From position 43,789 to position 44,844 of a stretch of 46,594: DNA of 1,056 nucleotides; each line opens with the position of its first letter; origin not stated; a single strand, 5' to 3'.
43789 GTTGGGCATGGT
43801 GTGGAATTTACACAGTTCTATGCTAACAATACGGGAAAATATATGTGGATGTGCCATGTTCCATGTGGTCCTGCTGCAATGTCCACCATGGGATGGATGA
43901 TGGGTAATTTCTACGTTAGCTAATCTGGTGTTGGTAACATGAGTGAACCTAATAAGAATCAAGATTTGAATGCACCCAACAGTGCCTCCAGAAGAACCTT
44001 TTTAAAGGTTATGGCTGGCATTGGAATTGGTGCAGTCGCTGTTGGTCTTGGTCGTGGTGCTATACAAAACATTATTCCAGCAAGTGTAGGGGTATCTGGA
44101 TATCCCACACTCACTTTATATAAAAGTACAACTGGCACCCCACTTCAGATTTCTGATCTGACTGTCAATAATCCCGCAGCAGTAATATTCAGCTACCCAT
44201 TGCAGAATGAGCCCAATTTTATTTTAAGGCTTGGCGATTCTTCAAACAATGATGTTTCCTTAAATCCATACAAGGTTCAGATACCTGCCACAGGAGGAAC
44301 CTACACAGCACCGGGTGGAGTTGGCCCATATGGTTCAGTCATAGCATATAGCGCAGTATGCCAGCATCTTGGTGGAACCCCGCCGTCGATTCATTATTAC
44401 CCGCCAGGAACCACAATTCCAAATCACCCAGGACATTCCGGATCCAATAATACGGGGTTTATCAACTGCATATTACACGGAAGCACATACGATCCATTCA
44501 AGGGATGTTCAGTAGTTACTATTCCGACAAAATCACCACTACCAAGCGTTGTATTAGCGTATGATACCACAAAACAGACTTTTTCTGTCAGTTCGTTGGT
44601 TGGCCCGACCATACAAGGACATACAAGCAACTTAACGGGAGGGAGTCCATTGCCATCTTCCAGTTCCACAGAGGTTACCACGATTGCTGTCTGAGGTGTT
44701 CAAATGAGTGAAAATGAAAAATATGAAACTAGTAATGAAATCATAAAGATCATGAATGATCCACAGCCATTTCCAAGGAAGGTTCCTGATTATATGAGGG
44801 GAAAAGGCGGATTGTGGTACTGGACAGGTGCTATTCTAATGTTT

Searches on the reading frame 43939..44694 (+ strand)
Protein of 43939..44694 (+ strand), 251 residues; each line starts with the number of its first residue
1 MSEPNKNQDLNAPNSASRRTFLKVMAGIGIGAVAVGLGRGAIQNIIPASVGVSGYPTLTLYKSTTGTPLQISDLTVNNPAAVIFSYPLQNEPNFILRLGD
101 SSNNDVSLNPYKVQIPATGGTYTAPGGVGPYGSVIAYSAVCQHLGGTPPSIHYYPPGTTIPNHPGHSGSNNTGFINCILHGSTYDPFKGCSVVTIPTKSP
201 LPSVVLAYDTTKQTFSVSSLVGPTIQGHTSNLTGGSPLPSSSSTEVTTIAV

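Call 62: search_protein_families(library=ncbifam, proteins=[window:43939-44694:+], max_evalue=0.00001)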
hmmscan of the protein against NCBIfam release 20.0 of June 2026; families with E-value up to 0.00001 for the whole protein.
window:43939-44694:+ (251 aa): 2 families
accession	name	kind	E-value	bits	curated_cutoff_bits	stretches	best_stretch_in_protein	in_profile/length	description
TIGR03171.1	soxL2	equivalog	6.9e-53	179.7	582.1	1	17-231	62-289/321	Rieske iron-sulfur protein SoxL2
TIGR02694.1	arsenite_ox_S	equivalog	2.3e-10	40.4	95.65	1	123-231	40-128/129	arsenate reductase (azurin) small subunit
